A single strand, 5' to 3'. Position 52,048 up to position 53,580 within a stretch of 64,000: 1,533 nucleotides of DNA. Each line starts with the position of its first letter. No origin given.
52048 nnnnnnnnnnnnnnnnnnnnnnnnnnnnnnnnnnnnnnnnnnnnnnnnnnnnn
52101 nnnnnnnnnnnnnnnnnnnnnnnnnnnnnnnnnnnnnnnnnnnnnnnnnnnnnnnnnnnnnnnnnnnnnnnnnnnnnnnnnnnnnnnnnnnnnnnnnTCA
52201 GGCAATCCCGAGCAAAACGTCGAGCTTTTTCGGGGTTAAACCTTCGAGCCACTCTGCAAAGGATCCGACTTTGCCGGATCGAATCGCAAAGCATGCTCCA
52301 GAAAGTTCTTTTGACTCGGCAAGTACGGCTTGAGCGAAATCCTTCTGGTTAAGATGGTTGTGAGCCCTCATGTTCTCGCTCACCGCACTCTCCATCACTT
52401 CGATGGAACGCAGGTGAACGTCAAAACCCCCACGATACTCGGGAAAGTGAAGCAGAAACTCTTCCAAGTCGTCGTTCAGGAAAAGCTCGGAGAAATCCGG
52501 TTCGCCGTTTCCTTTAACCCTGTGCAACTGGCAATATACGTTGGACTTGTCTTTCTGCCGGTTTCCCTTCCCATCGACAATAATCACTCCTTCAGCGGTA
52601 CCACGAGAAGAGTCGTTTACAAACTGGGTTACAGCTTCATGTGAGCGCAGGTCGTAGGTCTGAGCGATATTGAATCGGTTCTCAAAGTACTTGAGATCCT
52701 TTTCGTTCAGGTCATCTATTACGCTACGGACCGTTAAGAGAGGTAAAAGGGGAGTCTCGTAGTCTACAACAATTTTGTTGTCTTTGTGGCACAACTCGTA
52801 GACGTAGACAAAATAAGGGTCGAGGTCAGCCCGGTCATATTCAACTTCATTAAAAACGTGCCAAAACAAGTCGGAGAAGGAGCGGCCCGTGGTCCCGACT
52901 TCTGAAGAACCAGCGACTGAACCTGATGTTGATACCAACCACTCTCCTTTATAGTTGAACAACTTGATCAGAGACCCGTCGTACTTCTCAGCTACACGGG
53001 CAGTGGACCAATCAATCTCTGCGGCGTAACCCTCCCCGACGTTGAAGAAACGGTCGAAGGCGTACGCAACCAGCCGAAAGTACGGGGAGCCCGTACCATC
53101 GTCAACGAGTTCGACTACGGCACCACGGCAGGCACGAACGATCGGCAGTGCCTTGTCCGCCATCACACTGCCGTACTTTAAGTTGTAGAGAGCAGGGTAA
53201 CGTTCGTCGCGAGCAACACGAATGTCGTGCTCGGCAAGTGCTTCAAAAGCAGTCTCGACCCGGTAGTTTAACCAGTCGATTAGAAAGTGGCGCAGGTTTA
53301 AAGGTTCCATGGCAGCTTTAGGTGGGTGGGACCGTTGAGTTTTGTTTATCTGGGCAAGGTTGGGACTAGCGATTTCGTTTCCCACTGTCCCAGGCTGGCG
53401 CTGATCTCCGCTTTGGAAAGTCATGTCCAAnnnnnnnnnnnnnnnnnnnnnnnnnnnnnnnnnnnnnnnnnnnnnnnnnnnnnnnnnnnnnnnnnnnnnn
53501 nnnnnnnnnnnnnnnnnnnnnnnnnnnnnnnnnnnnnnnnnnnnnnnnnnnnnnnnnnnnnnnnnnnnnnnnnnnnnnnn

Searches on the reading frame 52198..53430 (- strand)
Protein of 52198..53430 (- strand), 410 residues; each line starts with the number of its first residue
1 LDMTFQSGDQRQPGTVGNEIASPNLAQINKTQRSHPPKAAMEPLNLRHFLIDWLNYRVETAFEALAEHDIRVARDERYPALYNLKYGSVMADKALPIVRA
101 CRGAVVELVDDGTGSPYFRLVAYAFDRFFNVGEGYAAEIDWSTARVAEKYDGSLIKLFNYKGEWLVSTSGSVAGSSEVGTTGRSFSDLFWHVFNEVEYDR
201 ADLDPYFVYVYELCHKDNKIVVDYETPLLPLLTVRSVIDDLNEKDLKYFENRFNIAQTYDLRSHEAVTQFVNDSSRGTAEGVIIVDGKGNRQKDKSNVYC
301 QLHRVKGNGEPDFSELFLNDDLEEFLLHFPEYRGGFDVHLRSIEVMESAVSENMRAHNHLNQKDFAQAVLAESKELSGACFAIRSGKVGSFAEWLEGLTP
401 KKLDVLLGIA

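Call 11: search_protein_families(library=pfam, proteins=[window:52198-53430:-], max_evalue=0.01)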
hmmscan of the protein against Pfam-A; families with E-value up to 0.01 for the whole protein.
window:52198-53430:- (410 aa): 1 family
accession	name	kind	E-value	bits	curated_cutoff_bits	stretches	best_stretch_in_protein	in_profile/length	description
PF09511.15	RNA_lig_T4_1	-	2.9e-13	50.6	28.3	1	101-289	2-210/227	RNA ligase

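Call 22: search_protein_families(library=ncbifam, proteins=[window:52198-53430:-], max_evalue=0.01)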
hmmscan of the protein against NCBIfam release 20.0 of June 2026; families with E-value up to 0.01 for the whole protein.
window:52198-53430:- (410 aa): 1 family
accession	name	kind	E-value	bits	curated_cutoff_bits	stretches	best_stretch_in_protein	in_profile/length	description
TIGR02308.1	RNA_lig_T4_1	equivalog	4.9e-11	42.3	242.25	1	92-308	43-257/373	T4 RnlA family RNA ligase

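Call 57: search_protein_families(library=phrogs, proteins=[window:52198-53430:-], max_evalue=0.01)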
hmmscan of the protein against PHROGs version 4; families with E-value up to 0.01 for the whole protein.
window:52198-53430:- (410 aa): 1 family
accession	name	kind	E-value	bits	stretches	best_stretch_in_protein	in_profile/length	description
phrog_562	-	tail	6.5e-38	131.6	1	84-387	38-350/377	RNA ligase and tail fiber protein attachment catalyst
